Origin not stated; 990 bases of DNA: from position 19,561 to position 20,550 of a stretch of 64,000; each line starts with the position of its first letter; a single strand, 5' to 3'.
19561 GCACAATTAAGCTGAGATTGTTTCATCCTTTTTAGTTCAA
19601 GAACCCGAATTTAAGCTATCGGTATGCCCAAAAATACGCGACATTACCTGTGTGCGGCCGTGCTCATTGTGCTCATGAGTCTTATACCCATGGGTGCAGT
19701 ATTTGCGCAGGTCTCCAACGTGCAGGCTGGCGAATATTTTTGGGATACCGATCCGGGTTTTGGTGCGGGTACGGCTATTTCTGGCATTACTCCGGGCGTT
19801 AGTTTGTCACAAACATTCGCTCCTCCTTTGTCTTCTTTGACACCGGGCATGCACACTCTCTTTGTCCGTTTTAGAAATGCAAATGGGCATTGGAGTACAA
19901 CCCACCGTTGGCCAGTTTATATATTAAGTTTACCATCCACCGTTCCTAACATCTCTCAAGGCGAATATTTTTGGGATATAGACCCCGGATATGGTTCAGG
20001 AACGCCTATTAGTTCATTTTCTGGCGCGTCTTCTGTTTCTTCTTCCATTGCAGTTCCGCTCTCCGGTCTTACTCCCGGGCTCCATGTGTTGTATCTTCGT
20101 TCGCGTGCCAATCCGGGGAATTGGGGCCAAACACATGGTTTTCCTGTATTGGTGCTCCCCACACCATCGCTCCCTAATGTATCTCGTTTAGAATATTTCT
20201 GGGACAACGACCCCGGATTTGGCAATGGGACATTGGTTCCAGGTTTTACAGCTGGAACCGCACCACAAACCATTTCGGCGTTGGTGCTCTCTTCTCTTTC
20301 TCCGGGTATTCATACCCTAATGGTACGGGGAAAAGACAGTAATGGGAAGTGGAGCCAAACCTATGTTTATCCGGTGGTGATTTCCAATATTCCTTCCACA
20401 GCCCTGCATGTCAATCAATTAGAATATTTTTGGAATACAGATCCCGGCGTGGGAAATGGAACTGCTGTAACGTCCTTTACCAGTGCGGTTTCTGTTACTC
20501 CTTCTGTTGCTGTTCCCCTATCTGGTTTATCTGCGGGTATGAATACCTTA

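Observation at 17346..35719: Five-gene same-strand locus: four paralogous parallel beta-helix secreted proteins (two on each side) bracket the giant repeat gene, and each ends in what looks like one degenerate copy of the giant protein's module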

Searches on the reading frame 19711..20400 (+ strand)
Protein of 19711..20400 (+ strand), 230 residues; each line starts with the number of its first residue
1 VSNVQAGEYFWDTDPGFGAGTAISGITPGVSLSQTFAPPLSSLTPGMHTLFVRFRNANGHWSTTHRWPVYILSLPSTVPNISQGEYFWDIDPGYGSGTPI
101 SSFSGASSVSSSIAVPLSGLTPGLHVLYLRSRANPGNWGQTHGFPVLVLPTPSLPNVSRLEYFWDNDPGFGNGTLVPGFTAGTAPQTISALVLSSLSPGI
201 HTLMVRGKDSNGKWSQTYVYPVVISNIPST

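Call 64: predict_structure(alignment_id=A7)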
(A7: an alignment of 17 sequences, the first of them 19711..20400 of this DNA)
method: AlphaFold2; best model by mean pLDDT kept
length: 230 residues; sequences in the alignment: 17
mean_pLDDT: 88.0   pTM: 0.42
mean pLDDT of the five models: 88.0, 86.9, 86.8, 86.7, 86.1
residues with pLDDT >= 90: 129; 70-90: 85; 50-70: 16; < 50: 0
segments of 3 or more residues with pLDDT < 50: none
pLDDT, mean of each block of 10 residues (from residue 1): 89 93 90 81 90 94 93 67 93 92 76 83 94 85 89 80 96 93 83 90 95 93 83
secondary structure, 60 per line:
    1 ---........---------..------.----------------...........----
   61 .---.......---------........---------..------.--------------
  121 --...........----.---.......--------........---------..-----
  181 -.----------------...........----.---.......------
elements in order: E4-11 E46-56 E65-71 E81-88 E123-133 E142-148 E157-164 E199-209 E218-224
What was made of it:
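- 19732..31632 (+): Array of 52 modules of 75-78 aa (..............…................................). Mean identity is 42%, rising to 50% at lags of 3, 6 and 9 modules. AlphaFold2 on three modules gives pLDDT 88 and beta-sandwich domains (call 64).
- On Donor-strand-complemented pilins: The modules are predicted as complete, confident domains (call 64).
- Closest known: Donor-strand complementation pili. Different: There is no evidence of an incomplete Ig fold in the modules (pLDDT 88, call 64).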

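Call 66: fold_search(model_id=the predicted structure, library=pdb)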
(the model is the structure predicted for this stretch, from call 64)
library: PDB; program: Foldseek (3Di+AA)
matches with E <= 10: 1035; with E <= 0.001: 9
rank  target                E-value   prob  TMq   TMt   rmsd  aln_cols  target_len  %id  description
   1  6e57_D                4.8e-05  1.00  0.21  0.14  15.0       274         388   15  Bacteroides ovatus mixed-linkage glucan utilization locus (MLGUL) SGBP-B in complex with mixed-linkage heptasaccharide (released 2019-05-29)
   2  8yyt_A                1.4e-04  0.92  0.18  0.06  31.2       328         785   11  Cryo-EM structure of the complex IR with four insulin (released 2025-04-09)
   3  8yyt_B                1.6e-04  0.91  0.18  0.06  31.2       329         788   11  Cryo-EM structure of the complex IR with four insulin (released 2025-04-09)
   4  8yyl_B                2.3e-04  0.92  0.19  0.10  33.1       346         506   10  Cryo-EM structure of the complex IR with one insulin (released 2025-04-09)
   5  6xi3                  3.2e-04  0.99  0.22  0.14  27.1       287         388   14  Crystal structure of tetra-tandem repeat in extending region of large adhesion protein (released 2020-10-14)
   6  3pdd                  4.8e-04  0.99  0.21  0.24  14.9       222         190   13  Structures of Clostridium thermocellum CbhA fibronectin(III)-like modules (released 2011-11-23)
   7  5u8q_A                4.8e-04  0.87  0.19  0.06  30.0       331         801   11  Structure of the ectodomain of the human Type 1 insulin-like growth factor receptor in complex with IGF-I (released 2018-02-28)
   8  7sl4_A                5.3e-04  0.87  0.18  0.07  31.4       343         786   11  Full-length insulin receptor bound with site 2 binding deficient mutant insulin (B-L17R) -- asymmetric conformation (released 2022-03-30)
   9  7tyj_B                9.9e-04  0.60  0.16  0.11  30.4       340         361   11  Cryo-EM Structure of insulin receptor-related receptor (IRR) in apo-state captured at pH 7. The 3D refinement was focu (released 2023-02-15)
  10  7pg0_A                1.2e-03  0.89  0.21  0.08  28.2       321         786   11  Low resolution Cryo-EM structure of full-length insulin receptor bound to 3 insulin with visible ddm micelle, conf 1 (released 2022-02-02)
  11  8tx1                  1.2e-03  0.82  0.18  0.04  22.7       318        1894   15  Characterization of the Chlamydomonas Flagellar Mastigoneme Filament Structure at 3.6A (released 2023-10-25)
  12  6hn4_E                1.4e-03  0.98  0.24  0.26  16.1       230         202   11  Leucine-zippered human insulin receptor ectodomain with single bound insulin - "lower" membrane-proximal part (released 2018-11-21)
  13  9flw_A                1.6e-03  0.87  0.21  0.12  25.3       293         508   15  CryoEM structure of the fragment-6 (3571-4078) in the grappling hook protein A (GhpA) in the bacterium Aureispira sp.  (released 2024-10-16)
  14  8u4b_A                2.0e-03  0.84  0.20  0.07  28.4       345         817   10  Cryo-EM structure of long form insulin receptor (IR-B) in the apo state (released 2024-03-27)
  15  6tpw                  2.0e-03  0.77  0.18  0.12  22.1       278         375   12  Crystal structures of FNIII domain one through four of the human leucocyte common antigen-related protein ( LAR) (released 2020-05-13)
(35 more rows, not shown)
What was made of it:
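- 19732..31632 (+): Foldseek matches tandem Ig/FN3-like stalks: SGBP-B, an adhesin extender region, SiiE and GhpA (call 66).
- Closest known: Fibrillar adhesins and giant T9SS cargos of Bacteroidota. Same: Foldseek retrieves adhesin extender regions, SiiE and GhpA fragment 6 (call 66).
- The top structural match of the module array is a Bacteroides surface glycan-binding protein, SGBP-B (call 66).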
